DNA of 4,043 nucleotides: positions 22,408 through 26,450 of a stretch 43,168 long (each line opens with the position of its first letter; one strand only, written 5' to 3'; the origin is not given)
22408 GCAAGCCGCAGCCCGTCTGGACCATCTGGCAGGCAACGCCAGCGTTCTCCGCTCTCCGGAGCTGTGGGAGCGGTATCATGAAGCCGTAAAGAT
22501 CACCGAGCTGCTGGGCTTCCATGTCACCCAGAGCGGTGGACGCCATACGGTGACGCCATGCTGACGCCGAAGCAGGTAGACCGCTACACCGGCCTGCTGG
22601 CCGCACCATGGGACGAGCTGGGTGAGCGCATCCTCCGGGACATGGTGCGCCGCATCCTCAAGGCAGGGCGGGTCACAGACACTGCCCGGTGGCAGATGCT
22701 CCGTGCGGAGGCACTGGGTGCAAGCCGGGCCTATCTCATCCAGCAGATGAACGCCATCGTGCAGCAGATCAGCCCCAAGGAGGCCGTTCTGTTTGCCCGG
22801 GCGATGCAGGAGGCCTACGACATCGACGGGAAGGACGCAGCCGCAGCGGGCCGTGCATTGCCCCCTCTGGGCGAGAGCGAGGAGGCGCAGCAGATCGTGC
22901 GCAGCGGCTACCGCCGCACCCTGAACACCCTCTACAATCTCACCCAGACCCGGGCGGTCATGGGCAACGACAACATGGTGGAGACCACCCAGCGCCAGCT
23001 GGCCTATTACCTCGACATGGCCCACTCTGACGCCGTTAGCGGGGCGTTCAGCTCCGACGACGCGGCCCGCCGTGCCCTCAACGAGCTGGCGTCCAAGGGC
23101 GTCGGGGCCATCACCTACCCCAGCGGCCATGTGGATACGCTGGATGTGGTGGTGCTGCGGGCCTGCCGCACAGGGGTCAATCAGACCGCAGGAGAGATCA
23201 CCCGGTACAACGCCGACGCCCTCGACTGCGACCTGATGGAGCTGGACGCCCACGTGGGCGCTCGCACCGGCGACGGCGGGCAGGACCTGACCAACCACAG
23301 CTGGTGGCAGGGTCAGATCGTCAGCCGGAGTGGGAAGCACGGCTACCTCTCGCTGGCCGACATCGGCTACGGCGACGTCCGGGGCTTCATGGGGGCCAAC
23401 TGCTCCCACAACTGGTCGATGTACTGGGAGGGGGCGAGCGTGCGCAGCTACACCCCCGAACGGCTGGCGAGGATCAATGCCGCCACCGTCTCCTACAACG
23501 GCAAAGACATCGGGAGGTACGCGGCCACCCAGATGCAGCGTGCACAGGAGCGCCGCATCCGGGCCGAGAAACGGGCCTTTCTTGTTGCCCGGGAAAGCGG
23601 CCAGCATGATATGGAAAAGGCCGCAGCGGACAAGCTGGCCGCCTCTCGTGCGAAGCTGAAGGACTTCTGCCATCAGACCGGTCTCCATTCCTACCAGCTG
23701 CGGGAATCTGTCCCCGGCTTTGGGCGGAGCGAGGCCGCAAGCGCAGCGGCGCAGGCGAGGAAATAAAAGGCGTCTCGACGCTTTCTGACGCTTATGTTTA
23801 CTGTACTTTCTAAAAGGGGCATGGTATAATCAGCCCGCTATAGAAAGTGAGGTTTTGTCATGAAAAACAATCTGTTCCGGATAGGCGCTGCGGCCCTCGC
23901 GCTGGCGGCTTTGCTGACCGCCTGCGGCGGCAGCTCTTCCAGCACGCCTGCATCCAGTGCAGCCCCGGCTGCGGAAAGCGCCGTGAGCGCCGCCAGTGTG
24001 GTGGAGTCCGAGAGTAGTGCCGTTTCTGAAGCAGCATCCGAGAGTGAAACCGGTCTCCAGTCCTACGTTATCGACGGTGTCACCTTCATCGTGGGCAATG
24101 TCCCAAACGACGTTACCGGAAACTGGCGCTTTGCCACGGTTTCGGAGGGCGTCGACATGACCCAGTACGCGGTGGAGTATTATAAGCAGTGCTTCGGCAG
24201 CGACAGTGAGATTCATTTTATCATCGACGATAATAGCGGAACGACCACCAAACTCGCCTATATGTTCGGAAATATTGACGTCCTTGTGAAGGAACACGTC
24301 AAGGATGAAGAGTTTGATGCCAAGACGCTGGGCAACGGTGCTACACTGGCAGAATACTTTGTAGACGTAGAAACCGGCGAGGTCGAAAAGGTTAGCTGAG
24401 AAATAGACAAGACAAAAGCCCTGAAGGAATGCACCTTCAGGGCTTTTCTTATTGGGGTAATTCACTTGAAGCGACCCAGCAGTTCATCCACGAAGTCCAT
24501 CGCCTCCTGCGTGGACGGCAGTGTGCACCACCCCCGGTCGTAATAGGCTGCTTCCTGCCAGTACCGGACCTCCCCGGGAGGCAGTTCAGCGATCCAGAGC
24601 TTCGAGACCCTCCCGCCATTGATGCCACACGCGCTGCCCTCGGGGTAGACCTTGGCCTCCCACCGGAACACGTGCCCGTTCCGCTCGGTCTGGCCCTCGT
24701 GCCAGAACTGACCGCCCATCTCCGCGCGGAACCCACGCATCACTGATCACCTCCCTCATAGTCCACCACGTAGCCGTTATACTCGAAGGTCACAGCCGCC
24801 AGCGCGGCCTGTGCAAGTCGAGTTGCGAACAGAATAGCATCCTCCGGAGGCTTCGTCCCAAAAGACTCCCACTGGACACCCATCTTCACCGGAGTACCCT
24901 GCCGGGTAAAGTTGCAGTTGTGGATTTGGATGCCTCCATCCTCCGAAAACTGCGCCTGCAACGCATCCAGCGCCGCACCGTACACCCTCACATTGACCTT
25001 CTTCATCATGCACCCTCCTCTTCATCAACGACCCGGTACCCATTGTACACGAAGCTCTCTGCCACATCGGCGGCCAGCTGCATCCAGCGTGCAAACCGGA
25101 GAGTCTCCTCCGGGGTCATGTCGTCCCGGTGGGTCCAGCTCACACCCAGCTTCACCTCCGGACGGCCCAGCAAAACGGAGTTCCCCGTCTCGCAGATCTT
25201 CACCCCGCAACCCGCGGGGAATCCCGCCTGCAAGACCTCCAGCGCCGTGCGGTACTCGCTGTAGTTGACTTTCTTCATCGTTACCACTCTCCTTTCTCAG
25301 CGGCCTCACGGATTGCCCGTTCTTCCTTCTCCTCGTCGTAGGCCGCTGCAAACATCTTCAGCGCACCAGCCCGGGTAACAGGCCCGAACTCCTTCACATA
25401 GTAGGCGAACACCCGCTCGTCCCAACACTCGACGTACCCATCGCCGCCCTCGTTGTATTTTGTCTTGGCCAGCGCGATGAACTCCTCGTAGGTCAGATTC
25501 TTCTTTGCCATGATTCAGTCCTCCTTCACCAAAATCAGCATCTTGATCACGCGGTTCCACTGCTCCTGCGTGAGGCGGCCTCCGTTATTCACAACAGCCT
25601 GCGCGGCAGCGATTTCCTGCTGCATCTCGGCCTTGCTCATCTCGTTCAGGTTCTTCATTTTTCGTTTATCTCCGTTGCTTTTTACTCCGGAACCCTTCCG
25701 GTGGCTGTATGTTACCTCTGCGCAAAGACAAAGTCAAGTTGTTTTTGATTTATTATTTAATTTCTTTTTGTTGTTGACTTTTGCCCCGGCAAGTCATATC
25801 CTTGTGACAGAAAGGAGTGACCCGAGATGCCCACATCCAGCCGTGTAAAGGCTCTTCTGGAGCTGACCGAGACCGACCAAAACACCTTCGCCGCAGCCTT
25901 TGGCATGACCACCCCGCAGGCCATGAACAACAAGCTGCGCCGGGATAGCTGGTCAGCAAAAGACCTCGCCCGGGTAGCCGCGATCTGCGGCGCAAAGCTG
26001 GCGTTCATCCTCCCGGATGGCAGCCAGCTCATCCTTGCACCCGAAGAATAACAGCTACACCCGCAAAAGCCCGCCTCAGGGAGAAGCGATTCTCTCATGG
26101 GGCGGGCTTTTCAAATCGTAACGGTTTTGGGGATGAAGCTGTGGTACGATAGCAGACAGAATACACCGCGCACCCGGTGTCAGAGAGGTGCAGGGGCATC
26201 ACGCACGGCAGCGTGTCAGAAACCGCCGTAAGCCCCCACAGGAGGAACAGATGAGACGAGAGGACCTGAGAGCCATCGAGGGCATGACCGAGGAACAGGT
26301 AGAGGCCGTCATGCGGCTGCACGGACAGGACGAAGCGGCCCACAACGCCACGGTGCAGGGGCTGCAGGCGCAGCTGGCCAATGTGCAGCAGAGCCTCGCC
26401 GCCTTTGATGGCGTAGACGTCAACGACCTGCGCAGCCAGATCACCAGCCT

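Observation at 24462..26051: Autonomous counter-oriented operon of five small proteins with a divergent HTH regulator, inserted between the head-morphogenesis and scaffold genes (candidate anti-defence or lysogeny-expressed system)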

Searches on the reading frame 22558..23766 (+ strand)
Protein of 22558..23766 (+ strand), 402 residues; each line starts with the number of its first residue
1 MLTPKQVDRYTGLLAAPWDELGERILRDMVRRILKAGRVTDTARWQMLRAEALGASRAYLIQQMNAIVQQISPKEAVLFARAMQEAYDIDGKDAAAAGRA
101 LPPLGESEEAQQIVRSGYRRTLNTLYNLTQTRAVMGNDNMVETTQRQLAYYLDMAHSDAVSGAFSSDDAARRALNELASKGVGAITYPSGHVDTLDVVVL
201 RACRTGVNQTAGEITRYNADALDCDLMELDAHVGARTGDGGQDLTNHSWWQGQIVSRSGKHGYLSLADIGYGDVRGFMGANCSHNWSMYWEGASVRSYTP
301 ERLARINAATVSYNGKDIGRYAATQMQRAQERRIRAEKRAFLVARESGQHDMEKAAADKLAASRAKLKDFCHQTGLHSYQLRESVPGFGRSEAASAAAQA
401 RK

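Call 3: search_protein_families(library=pfam, proteins=[window:22558-23766:+], max_evalue=1)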
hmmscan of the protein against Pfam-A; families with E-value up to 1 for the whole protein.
window:22558-23766:+ (402 aa): 2 families
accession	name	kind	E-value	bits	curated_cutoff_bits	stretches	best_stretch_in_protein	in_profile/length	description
PF06152.16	Phage_min_cap2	-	1.2e-79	268.4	26.3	1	2-371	1-365/366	Phage minor capsid protein 2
PF02042.20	RWP-RK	-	0.15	12.4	29.3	1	354-376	16-38/49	RWP-RK domain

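Call 4: search_protein_families(library=phrogs, proteins=[window:22558-23766:+], max_evalue=1)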
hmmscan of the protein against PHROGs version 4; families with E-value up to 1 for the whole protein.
window:22558-23766:+ (402 aa): 2 families
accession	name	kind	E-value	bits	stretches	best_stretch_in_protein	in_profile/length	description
phrog_581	-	head and packaging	7.9e-81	273.8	1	1-399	19-395/564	minor head protein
phrog_36657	-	unknown function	0.051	14.8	0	283-299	34-50/103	-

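Call 80: search_dna_similar(query=window:22558-23766:+, collection=phages, mode=protein, max_evalue=1e-20, max_rows=12)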
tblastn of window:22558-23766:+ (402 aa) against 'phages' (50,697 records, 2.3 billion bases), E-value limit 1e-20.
Records with a match: 27; places in all: 27; records where one place covers at least 80% of the query: 21.
Best place of each record, by identity: <60% 27.
By first word of the organism name: Bacteriophage 11; Clostridium 8; Faecalibacterium 2; Clostridioides 2; Dulem 1; Acutalibacter 1; Ruminococcus 1; Blautia 1.
By host as written in the record: - 11; Clostridium difficile 6; Faecalibacterium prausnitzii 2; Clostridioides difficile ST632 1; Escherichia coli 1; Clostridium difficile AIU 1; Clostridioides difficile 1; Varecia variegata 1; and 3 more.
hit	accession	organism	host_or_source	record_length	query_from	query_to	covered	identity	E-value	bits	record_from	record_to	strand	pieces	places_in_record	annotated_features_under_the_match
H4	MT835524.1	Bacteriophage sp.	human fecal samples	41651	1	390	97%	35.7%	8e-52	192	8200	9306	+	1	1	record has no annotation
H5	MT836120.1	Bacteriophage sp.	human fecal samples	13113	1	402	100%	34.5%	5e-39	154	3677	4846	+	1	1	record has no annotation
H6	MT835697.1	Bacteriophage sp.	human fecal samples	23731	1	392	98%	34.5%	8e-44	168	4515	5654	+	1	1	record has no annotation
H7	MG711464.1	Faecalibacterium phage FP_Lugh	Faecalibacterium prausnitzii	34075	1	392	98%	34.5%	9e-44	168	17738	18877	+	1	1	minor capsid protein | portal protein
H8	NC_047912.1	Faecalibacterium phage FP_Lugh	Faecalibacterium prausnitzii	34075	1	392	98%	34.5%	9e-44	168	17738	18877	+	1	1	minor head protein | portal protein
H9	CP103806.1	Clostridioides phage Hain-Saunders-2022a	Clostridioides difficile ST632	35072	1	391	97%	31.4%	1e-36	147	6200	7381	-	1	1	phage minor capsid protein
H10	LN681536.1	Clostridium phage phiCD146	Clostridium difficile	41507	1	351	87%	31.8%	1e-36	147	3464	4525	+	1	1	Minor capsid protein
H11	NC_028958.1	Clostridium phage phiCD146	Clostridium difficile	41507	1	351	87%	31.8%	1e-36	147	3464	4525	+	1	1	minor head protein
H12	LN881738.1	Clostridium phage slur17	Escherichia coli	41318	1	351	87%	31.6%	4e-36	146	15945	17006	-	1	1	Phage minor capsid protein 2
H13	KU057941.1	Clostridium phage CDSH1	Clostridium difficile AIU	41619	1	351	87%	31.6%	4e-36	146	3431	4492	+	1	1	minor capsid protein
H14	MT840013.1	Bacteriophage sp.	human fecal samples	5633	1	342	85%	32.4%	6e-36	145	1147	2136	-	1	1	record has no annotation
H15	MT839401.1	Bacteriophage sp.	human fecal samples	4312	1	342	85%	32.1%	2e-35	144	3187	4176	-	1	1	record has no annotation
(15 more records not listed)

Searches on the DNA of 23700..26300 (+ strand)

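Call 5: search_dna_similar(query=window:23800-26200:+, collection=phages, mode=distant, max_rows=20)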
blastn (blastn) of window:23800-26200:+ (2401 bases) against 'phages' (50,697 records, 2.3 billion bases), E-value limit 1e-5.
No match.

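Call 107: search_rna_families(source=window, start=23700, end=26300, threshold=evalue, max_evalue=1)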
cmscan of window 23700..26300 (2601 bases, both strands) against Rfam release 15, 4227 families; matches with E-value up to 1: 2.
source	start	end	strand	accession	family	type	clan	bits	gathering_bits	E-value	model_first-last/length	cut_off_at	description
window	24406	24453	-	RF00962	mir-586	Gene; miRNA;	-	23.6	89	0.07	1-87/87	no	mir-586 microRNA precursor family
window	25316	25412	-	RF02186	ST7-OT3_4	Gene; lncRNA;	-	16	80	0.93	1-73/73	no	ST7 overlapping transcript 3 conserved region 4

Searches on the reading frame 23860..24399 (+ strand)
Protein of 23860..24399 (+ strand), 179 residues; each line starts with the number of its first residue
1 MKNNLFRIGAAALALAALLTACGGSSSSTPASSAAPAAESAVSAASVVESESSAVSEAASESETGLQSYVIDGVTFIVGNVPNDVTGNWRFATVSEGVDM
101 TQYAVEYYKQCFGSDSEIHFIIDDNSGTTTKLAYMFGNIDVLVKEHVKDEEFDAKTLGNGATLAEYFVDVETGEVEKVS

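Call 3: search_protein_families(library=pfam, proteins=[window:23860-24399:+], max_evalue=1)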
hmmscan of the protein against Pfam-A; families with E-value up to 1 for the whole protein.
window:23860-24399:+ (179 aa): 3 families
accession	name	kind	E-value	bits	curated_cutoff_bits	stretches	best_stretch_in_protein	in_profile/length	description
PF03413.25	PepSY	-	0.019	15.7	24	0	159-178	41-59/60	Peptidase propeptide and YPEB domain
PF04010.18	DUF357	-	0.048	14.1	29.4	1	38-77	6-45/73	Protein of unknown function (DUF357)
PF24094.1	DEATH_SH3BP4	-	0.1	13.1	27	1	123-178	21-77/107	SH3BP4, DEATH domain-like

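Call 4: search_protein_families(library=phrogs, proteins=[window:23860-24399:+], max_evalue=1)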
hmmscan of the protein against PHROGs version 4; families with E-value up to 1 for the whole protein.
window:23860-24399:+ (179 aa): 10 families
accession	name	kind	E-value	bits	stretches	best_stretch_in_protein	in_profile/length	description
phrog_19157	-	unknown function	0.00022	22.2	1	8-61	6-62/162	-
phrog_1717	-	unknown function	0.0085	16.9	1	5-93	4-93/176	-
phrog_8011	-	unknown function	0.019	14.4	1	6-68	51-112/573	-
phrog_32721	-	unknown function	0.022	15.6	1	4-141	4-132/171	-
phrog_3727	-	unknown function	0.031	15.1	1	11-70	9-70/209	-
phrog_8241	-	unknown function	0.075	14.3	1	9-50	5-52/143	-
phrog_23484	-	unknown function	0.24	12.5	1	14-75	9-68/106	-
phrog_542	-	unknown function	0.34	12.6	1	10-31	9-29/97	-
phrog_12816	-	unknown function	0.35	12.1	1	9-50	8-50/140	-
phrog_15788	-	unknown function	0.36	10.7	1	24-96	377-449/609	-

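Call 6: search_protein_families(library=padloc, proteins=[window:23860-24399:+], max_evalue=1)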
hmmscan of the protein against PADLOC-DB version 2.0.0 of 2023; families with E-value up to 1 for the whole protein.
window:23860-24399:+ (179 aa): 0 families

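Call 7: search_protein_families(library=ncbifam, proteins=[window:23860-24399:+], max_evalue=1)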
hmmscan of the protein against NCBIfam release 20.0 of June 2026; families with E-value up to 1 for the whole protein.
window:23860-24399:+ (179 aa): 13 families
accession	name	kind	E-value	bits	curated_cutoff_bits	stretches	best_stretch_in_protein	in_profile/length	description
NF053532.1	lipo_SCO4651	subfamily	0.00018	21.3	65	1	9-103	6-93/277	SCO4651 family lipoprotein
NF040528.1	SP_0198_lipo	equivalog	0.0027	17.6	100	1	9-73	6-64/144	SP_0198 family lipoprotein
NF058595.1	invert_tail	domain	0.0048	17.2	37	1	9-40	59-91/113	lipo-invert putative C-terminal anchoring domain-containing protein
NF050047.1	blaELC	exception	0.008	15.1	840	1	5-63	6-62/434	ELC family class C beta-lactamase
NF047847.2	SS_mature_LptM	equivalog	0.0091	16.1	27.7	1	1-23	1-21/31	LPS translocon maturation chaperone LptM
NF046094.1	SSU0593_fam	subfamily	0.021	15.7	80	1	6-54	10-59/109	SSU0592/SSU0593 family protein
NF041057.1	Rcas_1661_fam_Se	equivalog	0.047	13.2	190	1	12-65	2-57/247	Rcas_1661 family thioredoxin-like (seleno)lipoprotein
NF049864.1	lipo_LppU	equivalog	0.09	12.7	135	1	6-62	5-61/199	LppU family putative lipoprotein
NF045774.1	cytochro_C551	exception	0.18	11.8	118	1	10-51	7-49/110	cytochrome c551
NF040526.1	SCO0930_lipo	equivalog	0.22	10.7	275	1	10-61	8-66/311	SCO0930 family lipoprotein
NF046039.1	lipo_NMB0938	equivalog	0.22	10.6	80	1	13-56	11-54/277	NMB0938 family lipoprotein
NF053526.1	Myco_lipo_LppK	equivalog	0.53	10.2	125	1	1-50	1-51/167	lipoprotein LppK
NF053527.1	lipo_Cory_WKLS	subfamily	0.54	10.2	105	0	10-46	4-40/166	WKL family lipoprotein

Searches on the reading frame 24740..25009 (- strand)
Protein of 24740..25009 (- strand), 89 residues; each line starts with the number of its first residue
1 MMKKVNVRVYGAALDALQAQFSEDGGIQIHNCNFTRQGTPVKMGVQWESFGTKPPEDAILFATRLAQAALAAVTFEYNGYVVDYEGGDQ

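Call 3: search_protein_families(library=pfam, proteins=[window:24740-25009:-], max_evalue=1)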
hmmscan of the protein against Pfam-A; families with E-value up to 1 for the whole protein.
window:24740-25009:- (89 aa): 1 family
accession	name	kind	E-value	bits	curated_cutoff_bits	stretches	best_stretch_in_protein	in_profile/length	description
PF18545.6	HalOD1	-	0.12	13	26.3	0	61-83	40-63/74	Halobacterial output domain 1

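Call 4: search_protein_families(library=phrogs, proteins=[window:24740-25009:-], max_evalue=1)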
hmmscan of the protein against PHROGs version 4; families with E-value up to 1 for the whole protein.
window:24740-25009:- (89 aa): 0 families

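Call 6: search_protein_families(library=padloc, proteins=[window:24740-25009:-], max_evalue=1)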
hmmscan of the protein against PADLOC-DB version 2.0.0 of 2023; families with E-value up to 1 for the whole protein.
window:24740-25009:- (89 aa): 0 families

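Call 7: search_protein_families(library=ncbifam, proteins=[window:24740-25009:-], max_evalue=1)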
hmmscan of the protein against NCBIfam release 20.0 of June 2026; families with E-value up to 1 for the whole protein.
window:24740-25009:- (89 aa): 2 families
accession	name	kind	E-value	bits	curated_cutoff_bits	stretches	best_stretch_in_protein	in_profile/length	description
NF053557.1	DdfA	equivalog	0.0098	15.8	70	1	60-83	34-60/67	DdfA family disk-determining factor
NF041304.3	AvrBs2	equivalog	0.15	9.9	1000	1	12-76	66-128/716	type III secretion system effector avirulence protein AvrBs2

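Call 73: search_dna_similar(query=window:24740-25006:-, collection=phages, mode=protein, max_evalue=0.001, max_rows=15)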
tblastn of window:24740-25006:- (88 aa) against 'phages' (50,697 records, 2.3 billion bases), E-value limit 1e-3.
No match.
